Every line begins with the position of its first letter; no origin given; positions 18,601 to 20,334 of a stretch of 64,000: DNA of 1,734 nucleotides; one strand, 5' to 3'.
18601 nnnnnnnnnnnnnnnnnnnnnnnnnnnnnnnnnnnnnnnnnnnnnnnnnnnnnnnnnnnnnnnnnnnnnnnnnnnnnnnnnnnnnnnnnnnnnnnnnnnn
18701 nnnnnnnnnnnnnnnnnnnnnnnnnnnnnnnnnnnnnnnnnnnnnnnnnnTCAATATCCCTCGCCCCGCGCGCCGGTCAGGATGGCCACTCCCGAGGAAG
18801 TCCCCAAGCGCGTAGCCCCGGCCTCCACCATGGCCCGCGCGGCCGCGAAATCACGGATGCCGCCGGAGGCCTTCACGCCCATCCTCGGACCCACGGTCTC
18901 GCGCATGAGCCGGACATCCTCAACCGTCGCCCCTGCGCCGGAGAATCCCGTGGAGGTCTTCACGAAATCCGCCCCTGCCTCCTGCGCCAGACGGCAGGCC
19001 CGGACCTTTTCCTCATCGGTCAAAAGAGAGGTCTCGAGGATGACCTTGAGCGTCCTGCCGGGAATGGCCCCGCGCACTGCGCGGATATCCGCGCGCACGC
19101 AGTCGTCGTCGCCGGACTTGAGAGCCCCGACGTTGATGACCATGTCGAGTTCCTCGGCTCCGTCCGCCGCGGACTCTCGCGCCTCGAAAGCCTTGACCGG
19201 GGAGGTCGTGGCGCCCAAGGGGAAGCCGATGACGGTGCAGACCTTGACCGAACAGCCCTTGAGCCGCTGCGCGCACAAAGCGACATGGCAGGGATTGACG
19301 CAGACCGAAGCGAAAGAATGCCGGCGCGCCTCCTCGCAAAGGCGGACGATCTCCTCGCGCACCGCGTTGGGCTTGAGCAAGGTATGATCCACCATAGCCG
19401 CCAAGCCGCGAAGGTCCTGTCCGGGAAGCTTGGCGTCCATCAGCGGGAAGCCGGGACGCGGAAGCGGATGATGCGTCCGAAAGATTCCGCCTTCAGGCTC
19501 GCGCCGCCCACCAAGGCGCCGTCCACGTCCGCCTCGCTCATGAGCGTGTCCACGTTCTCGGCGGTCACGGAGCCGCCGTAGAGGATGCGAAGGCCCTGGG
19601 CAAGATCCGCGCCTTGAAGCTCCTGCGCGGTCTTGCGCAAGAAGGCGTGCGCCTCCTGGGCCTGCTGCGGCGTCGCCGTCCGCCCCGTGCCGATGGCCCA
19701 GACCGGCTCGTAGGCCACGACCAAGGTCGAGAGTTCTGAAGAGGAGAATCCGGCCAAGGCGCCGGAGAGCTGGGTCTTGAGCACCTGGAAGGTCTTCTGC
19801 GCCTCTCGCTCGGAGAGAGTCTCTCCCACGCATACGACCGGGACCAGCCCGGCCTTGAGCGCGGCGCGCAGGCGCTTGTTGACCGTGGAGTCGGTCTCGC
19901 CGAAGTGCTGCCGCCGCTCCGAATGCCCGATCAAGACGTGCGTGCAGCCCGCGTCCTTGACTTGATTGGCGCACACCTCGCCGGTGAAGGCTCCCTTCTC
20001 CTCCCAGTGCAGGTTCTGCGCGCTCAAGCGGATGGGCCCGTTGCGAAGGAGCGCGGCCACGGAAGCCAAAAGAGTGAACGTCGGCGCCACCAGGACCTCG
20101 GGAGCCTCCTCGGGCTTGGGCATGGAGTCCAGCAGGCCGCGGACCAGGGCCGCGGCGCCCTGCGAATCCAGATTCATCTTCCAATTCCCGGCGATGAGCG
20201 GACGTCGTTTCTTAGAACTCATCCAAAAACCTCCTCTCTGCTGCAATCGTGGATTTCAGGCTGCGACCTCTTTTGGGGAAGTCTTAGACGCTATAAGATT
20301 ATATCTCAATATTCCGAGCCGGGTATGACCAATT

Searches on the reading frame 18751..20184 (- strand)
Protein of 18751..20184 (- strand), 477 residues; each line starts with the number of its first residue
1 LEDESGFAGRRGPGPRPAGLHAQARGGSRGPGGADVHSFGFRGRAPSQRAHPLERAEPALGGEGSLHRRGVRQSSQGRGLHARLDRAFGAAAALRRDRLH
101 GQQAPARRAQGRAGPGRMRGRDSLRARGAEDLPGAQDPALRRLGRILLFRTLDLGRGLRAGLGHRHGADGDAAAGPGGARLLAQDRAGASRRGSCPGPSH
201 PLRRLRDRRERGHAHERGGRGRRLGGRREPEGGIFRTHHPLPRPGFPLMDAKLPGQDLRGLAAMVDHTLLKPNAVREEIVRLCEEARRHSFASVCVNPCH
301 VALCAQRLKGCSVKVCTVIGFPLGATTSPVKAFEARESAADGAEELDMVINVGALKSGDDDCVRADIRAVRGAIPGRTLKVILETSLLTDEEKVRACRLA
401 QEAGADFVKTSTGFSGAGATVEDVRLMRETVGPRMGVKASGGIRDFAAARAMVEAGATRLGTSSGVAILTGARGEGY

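Call 72: search_protein_families(library=pfam, proteins=[window:18751-20184:-], max_evalue=0.00001)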
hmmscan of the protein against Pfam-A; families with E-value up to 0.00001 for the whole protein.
window:18751-20184:- (477 aa): 1 family
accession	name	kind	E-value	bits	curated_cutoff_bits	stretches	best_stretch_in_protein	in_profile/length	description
PF01791.15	DeoC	-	1e-17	65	23.8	1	264-469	5-227/229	DeoC/LacD family aldolase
